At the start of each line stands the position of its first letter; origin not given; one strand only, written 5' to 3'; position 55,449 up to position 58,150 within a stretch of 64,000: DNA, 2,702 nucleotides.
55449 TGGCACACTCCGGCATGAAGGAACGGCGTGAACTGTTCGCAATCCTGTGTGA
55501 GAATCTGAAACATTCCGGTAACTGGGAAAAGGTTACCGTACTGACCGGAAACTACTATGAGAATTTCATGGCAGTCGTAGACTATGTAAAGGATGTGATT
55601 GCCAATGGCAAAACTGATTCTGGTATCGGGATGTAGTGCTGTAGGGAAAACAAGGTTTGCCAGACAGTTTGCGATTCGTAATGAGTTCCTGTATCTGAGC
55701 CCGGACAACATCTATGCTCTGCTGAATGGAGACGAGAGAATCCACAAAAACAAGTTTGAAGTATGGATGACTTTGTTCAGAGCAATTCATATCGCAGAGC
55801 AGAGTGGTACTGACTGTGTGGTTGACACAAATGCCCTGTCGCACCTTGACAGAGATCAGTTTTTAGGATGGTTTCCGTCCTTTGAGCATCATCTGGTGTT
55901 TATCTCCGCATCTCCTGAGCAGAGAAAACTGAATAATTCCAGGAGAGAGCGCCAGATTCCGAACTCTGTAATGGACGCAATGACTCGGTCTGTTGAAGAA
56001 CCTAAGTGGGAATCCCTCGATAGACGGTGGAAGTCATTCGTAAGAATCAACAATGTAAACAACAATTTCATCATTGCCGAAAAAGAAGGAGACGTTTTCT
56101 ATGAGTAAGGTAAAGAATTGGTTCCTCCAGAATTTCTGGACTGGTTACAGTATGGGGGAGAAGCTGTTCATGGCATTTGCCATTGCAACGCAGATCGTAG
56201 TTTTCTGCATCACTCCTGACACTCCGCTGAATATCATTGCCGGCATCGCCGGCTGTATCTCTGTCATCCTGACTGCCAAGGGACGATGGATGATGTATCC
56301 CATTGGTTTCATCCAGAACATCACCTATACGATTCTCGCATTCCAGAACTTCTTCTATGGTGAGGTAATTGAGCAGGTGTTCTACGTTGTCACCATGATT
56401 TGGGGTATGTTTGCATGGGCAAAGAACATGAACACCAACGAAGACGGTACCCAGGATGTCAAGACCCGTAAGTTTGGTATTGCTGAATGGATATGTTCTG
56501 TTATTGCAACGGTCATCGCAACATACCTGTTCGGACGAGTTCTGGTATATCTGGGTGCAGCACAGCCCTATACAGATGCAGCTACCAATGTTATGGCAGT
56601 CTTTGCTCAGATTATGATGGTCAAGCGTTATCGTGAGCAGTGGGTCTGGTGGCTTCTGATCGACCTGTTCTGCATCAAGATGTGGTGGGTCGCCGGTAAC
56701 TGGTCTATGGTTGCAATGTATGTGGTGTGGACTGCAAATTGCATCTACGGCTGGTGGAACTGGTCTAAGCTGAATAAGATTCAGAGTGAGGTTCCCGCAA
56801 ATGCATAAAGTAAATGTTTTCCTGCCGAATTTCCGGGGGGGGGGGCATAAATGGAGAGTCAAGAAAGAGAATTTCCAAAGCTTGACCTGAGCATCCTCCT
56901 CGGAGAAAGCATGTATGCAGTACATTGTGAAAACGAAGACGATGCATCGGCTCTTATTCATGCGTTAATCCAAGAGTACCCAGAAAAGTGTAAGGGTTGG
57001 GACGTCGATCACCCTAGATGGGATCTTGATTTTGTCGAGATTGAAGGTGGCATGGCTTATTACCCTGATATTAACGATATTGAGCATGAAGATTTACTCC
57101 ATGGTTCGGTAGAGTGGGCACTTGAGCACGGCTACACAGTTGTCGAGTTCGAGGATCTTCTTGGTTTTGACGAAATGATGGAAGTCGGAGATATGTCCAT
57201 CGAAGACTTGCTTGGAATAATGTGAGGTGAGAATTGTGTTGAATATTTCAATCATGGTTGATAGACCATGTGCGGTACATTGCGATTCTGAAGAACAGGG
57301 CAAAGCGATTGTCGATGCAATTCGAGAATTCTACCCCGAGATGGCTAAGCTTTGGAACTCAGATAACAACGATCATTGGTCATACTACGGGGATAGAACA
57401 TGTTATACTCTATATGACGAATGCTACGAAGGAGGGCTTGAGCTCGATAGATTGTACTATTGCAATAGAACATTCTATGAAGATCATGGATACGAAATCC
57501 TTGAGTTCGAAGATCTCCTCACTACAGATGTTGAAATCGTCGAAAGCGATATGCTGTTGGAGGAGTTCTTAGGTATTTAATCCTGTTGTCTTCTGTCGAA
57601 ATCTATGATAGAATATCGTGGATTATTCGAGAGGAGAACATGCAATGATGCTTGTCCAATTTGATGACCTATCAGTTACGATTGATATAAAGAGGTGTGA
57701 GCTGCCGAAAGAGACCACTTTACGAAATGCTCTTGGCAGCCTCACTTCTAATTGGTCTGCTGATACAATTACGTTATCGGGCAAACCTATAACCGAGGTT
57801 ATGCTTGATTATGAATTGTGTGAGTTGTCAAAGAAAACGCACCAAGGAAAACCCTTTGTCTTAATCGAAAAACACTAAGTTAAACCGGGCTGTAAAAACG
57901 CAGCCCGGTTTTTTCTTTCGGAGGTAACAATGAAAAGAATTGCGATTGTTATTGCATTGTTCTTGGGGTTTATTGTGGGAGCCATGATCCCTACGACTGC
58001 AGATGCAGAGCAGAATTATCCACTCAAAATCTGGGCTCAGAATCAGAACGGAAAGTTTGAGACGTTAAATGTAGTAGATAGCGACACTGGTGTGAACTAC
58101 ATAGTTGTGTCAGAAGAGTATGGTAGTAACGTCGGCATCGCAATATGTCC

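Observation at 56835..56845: G11 homopolymer serving as the ribosome-binding site of an acidic-protein gene: a candidate phase-variation switch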

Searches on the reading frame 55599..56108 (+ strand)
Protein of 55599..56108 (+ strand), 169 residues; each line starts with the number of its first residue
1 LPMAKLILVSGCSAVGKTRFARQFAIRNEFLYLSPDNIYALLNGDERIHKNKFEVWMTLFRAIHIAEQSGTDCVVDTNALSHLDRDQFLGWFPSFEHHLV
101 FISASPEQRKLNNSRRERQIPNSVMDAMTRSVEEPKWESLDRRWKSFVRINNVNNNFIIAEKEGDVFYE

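Call 6: search_protein_families(library=pfam, proteins=[window:55599-56108:+], max_evalue=0.01)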
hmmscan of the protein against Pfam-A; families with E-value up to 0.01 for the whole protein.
window:55599-56108:+ (169 aa): 2 families
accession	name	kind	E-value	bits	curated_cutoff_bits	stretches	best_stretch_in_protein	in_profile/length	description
PF13671.12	AAA_33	-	6.6e-16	59.3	27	1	6-135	1-143/143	AAA domain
PF08433.16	KTI12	-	0.0027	17.7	22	0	6-53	3-45/271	Chromatin associated protein KTI12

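Call 39: search_protein_families(library=phrogs, proteins=[window:55599-56108:+], max_evalue=0.01)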
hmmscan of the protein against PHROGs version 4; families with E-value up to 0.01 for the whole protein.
window:55599-56108:+ (169 aa): 4 families
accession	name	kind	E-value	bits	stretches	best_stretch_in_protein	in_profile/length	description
phrog_505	-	other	3e-09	37.8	1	3-141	1-149/295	polynucleotide kinase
phrog_6931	-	unknown function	0.0001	22.7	1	4-141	185-334/343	-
phrog_2071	-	other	0.00011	23.2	1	1-152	13-160/282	ATPase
phrog_124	-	DNA, RNA and nucleotide metabolism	0.0071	16.8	0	5-62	44-100/382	Sak4-like ssDNA annealing protein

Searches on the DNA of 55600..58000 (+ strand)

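Call 5: search_dna_similar(query=window:55600-58000:+, collection=phages, mode=near, max_rows=40)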
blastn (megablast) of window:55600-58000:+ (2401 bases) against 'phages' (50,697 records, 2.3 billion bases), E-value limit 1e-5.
No match.

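Call 31: search_rna_families(source=window, start=56000, end=58000, threshold=evalue, max_evalue=1)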
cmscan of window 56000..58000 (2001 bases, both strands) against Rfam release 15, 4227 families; matches with E-value up to 1: 2.
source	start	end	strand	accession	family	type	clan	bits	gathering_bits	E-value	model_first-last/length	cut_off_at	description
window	57577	57649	+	RF03304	mir-1744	Gene; miRNA;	-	22.7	73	0.083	1-75/75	no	mir-1744 microRNA precursor family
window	57877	57917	-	RF03660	mir-4018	Gene; miRNA;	-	21.2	66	0.32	1-54/54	no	mir-4018 microRNA precursor family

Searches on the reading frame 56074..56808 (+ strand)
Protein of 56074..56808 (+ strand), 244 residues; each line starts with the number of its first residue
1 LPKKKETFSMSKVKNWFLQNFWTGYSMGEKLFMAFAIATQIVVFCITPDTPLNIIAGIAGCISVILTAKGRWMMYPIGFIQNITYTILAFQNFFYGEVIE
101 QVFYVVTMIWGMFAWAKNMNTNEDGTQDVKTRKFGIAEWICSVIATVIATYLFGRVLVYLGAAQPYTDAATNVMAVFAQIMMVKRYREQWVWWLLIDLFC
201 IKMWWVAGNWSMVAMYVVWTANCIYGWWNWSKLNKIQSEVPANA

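Call 6: search_protein_families(library=pfam, proteins=[window:56074-56808:+], max_evalue=0.01)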
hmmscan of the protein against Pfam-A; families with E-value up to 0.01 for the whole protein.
window:56074-56808:+ (244 aa): 1 family
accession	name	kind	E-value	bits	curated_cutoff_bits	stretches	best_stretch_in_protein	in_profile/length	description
PF04973.17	NMN_transporter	-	1e-43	149.7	27.3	1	51-232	2-175/175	Nicotinamide mononucleotide transporter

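Call 18: find_related_loci(query=window:56074-56805:+, collection=viral_contigs, flank=3000)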
Query window:56074-56805:+ (244 aa) in viral_contigs; peptide patterns used: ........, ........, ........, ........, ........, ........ (x = any residue, [..] = any of these).
9 stretches matched a pattern; 6 encode a relative of the query (tblastn E <= 1e-3); 5 distinct loci.
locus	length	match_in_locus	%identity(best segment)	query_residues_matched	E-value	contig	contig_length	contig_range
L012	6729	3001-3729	99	2-244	2e-162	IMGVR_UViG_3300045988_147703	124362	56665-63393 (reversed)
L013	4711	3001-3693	63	10-240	5e-98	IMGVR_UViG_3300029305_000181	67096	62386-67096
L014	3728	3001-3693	63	10-240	4e-98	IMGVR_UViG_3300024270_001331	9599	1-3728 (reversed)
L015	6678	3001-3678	58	10-235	6e-88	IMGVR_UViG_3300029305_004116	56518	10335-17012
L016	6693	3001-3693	72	9-239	1e-115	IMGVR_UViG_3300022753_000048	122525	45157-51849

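Call 62: find_encoding_contigs(protein=window:56101-56808:+, flank=1500, max_places=10)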
Protein window:56101-56808:+ (235 aa): 16 contigs read that carry it; 4 places shown.
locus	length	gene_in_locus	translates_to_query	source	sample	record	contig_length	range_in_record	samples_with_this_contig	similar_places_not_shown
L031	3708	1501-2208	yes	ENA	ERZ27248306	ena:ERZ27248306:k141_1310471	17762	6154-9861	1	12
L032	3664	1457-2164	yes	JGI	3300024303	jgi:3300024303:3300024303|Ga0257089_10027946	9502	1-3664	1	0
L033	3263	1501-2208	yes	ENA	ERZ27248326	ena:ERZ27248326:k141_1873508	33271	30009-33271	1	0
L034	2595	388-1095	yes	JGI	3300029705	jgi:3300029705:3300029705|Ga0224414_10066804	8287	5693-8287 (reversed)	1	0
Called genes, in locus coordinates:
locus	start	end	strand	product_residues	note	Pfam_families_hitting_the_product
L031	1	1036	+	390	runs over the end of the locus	PF01467:CTP_transf_like, PF13521:AAA_28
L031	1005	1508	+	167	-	PF13671:AAA_33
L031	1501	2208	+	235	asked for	PF04973:NMN_transporter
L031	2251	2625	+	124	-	-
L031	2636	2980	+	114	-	-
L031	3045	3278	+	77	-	-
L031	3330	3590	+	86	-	-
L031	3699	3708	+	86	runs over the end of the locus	-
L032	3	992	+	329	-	?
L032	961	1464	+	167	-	PF13671:AAA_33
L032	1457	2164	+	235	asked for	PF04973:NMN_transporter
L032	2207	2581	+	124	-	-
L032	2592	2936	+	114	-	-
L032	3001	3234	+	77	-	-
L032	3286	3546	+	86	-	-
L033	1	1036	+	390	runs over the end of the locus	PF01467:CTP_transf_like, PF13521:AAA_28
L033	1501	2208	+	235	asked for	PF04973:NMN_transporter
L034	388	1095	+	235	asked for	PF04973:NMN_transporter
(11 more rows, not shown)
